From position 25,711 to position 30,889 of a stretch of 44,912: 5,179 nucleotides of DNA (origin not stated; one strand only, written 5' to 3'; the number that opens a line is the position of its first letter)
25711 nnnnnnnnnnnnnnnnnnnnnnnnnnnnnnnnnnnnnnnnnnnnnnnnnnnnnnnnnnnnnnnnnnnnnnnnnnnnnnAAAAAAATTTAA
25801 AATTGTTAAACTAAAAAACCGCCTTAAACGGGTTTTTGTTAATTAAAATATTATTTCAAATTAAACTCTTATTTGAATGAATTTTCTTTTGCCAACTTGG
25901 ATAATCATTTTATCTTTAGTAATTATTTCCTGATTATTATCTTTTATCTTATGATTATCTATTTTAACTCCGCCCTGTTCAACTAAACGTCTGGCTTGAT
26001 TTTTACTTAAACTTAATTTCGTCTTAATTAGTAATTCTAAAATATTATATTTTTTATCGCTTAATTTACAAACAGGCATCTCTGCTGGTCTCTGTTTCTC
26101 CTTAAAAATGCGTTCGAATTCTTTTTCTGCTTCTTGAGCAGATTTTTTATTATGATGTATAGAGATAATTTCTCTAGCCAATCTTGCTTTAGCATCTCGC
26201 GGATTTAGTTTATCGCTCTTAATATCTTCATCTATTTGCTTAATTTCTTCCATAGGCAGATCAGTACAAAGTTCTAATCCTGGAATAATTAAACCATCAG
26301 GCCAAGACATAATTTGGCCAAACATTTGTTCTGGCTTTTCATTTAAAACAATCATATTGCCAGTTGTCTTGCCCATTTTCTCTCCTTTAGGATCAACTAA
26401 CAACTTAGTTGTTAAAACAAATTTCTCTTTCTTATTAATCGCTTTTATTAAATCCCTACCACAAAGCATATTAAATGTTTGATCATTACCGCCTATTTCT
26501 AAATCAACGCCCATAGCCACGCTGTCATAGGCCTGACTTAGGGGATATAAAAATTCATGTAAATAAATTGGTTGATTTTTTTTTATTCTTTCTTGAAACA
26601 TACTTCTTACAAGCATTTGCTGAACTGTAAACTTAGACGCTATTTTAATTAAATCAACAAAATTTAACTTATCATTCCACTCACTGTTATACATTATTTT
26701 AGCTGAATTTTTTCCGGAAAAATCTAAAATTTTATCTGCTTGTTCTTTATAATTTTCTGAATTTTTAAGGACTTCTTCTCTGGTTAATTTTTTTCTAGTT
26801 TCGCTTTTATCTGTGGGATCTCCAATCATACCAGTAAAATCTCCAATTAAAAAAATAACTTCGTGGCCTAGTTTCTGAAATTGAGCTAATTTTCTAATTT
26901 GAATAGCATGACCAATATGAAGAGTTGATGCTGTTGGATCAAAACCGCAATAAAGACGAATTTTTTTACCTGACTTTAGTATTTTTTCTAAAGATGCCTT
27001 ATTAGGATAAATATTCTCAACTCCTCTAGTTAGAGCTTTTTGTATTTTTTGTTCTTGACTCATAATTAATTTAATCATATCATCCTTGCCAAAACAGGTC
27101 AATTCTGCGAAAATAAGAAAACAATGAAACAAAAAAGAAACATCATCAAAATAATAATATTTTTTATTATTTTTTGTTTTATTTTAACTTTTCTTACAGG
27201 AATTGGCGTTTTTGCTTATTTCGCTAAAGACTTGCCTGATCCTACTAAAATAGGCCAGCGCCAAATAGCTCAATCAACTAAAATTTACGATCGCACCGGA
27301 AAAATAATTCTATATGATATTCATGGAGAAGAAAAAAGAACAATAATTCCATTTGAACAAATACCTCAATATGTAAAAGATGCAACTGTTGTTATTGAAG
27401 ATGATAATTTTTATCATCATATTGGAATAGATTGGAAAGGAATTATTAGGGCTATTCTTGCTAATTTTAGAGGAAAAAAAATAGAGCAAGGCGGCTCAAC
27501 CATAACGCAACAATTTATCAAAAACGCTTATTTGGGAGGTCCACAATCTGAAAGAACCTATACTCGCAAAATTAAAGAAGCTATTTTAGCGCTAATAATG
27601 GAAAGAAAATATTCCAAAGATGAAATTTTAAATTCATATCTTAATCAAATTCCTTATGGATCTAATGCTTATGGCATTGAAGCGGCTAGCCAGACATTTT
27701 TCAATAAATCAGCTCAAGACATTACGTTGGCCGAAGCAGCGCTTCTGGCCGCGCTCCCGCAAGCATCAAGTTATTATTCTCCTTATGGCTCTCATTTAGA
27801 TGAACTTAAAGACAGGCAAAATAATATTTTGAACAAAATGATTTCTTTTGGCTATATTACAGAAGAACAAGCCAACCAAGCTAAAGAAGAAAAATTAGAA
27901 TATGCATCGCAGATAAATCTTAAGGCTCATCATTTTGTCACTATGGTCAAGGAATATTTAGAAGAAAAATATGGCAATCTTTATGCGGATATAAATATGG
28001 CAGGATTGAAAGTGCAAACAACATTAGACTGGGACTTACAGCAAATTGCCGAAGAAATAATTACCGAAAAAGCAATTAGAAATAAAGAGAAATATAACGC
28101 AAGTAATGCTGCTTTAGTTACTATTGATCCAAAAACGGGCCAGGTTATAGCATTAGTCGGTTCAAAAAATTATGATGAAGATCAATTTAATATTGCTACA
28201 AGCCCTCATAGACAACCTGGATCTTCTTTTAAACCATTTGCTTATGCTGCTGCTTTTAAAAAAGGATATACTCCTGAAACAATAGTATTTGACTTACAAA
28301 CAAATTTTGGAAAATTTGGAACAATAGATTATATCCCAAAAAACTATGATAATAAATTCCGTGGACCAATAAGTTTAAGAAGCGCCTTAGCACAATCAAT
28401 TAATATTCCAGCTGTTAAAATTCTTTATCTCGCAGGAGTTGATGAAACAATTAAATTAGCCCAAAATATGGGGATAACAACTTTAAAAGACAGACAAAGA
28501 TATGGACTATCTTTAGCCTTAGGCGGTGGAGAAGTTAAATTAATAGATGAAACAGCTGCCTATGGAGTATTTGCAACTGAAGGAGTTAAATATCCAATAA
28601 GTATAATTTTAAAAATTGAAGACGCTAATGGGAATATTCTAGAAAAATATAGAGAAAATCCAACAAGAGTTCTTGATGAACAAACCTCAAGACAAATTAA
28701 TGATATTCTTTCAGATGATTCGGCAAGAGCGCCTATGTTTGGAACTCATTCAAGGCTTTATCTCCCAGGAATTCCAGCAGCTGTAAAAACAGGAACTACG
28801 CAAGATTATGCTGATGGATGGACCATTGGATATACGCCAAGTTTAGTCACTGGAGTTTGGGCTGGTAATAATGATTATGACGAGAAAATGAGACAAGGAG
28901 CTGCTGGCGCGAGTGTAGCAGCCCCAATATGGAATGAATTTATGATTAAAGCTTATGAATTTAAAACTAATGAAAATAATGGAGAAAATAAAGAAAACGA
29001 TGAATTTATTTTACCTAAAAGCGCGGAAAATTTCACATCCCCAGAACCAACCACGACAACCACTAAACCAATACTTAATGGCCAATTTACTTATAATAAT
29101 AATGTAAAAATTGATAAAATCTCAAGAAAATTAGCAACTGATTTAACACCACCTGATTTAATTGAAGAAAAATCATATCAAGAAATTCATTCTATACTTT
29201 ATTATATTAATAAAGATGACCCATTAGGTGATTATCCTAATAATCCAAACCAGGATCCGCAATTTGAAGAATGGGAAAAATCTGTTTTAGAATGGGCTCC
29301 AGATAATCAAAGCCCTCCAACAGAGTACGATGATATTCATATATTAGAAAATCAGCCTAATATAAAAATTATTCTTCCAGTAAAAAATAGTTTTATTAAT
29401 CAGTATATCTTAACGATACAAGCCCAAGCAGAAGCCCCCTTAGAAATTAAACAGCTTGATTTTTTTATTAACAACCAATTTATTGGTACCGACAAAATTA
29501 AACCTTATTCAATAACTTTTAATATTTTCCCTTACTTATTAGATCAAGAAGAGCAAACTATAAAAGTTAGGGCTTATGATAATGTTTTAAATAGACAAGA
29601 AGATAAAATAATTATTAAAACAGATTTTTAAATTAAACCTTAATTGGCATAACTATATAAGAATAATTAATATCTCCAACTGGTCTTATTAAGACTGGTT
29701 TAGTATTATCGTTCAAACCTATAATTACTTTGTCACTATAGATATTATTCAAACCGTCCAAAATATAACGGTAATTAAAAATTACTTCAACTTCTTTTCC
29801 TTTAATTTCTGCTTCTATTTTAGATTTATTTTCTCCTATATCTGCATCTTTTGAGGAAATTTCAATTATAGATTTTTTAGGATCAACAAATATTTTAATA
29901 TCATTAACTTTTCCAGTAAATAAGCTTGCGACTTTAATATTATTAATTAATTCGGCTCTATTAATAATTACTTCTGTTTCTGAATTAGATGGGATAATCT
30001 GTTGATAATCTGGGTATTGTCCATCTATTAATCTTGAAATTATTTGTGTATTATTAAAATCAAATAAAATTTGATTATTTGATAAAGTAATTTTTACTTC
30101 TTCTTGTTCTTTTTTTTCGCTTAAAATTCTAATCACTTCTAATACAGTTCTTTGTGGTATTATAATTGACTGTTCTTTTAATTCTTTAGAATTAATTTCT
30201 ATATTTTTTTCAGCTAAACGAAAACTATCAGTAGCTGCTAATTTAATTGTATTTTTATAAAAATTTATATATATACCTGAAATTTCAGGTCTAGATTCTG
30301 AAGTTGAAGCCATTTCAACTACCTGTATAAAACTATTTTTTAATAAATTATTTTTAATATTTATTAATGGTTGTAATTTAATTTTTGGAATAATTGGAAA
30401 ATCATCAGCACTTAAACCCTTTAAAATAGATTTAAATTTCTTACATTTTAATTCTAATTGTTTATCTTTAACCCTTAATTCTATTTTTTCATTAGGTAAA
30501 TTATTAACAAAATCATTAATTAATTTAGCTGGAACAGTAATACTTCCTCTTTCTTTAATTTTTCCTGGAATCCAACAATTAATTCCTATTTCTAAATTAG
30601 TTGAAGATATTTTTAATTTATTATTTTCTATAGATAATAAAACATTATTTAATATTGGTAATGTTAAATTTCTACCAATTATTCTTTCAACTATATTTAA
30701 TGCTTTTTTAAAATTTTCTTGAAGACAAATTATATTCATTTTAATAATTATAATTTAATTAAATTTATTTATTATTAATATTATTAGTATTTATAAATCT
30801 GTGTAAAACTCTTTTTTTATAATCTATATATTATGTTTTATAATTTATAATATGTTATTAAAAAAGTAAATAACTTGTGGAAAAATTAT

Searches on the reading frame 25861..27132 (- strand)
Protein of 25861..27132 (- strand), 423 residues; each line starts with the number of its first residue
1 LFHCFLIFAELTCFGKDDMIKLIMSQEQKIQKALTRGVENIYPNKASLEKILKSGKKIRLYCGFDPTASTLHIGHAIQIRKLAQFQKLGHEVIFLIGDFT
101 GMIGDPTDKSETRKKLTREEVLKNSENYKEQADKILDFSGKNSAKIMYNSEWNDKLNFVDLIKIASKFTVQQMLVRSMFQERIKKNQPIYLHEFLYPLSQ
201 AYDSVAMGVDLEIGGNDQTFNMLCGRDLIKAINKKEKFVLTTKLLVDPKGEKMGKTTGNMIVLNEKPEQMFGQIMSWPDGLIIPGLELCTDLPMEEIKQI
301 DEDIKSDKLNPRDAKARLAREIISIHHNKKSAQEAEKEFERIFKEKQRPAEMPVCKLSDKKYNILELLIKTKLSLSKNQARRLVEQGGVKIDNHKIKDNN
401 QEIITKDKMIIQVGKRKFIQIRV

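Call 8: search_protein_families(library=pfam, proteins=[window:25861-27132:-], max_evalue=0.001)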
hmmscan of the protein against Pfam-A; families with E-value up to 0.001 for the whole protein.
window:25861-27132:- (423 aa): 3 families
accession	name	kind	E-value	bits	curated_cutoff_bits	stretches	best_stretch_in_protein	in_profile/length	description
PF00579.31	tRNA-synt_1b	-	9.3e-76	255.4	21.1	1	55-344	3-292/292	tRNA synthetases class I (W and Y)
PF22421.1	SYY_C-terminal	-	8.3e-12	45.3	27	1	349-419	6-81/83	Tyrosine--tRNA ligase SYY-like C-terminal domain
PF01479.30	S4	-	1.3e-06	28.5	22.8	1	372-402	11-41/48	S4 domain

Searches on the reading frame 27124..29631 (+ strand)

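Call 8: search_protein_families(library=pfam, proteins=[window:27124-29631:+], max_evalue=0.001)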
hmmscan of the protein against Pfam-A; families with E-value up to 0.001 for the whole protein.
window:27124-29631:+ (835 aa): 4 families
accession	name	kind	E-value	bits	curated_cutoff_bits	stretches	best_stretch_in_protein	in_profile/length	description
PF00912.28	Transgly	-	2.1e-64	216.6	27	1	65-239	7-177/178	Transglycosylase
PF00905.27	Transpeptidase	-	6.4e-26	91.7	22.1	1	330-607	2-298/299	Penicillin binding protein transpeptidase domain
PF17957.7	Big_7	-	6.4e-08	33.6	24.1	1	745-815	1-70/70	Bacterial Ig domain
PF10925.13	DUF2680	-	0.00076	20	25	0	230-255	18-43/57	Protein of unknown function (DUF2680)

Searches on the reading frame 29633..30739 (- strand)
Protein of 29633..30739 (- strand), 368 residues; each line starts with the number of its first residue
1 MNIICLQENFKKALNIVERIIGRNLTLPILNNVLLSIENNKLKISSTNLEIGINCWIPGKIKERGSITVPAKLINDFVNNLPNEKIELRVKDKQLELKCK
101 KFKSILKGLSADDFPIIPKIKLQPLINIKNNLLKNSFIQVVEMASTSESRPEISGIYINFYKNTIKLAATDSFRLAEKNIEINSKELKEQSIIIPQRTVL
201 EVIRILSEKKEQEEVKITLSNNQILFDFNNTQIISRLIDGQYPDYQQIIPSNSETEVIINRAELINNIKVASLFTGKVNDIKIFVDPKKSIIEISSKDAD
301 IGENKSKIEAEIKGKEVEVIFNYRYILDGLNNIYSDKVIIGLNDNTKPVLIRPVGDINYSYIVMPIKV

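Call 8: search_protein_families(library=pfam, proteins=[window:29633-30739:-], max_evalue=0.001)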
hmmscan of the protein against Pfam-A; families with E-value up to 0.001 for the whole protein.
window:29633-30739:- (368 aa): 3 families
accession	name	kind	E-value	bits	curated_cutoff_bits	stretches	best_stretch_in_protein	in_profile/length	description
PF02767.21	DNA_pol3_beta_2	-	1.7e-33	115.8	27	2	128-244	2-116/116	DNA polymerase III beta subunit, central domain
PF00712.24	DNA_pol3_beta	-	3.1e-30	105.2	24.4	2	1-118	1-120/120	DNA polymerase III beta subunit, N-terminal domain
PF02768.20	DNA_pol3_beta_3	-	3.7e-23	82.1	27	1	247-366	2-120/121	DNA polymerase III beta subunit, C-terminal domain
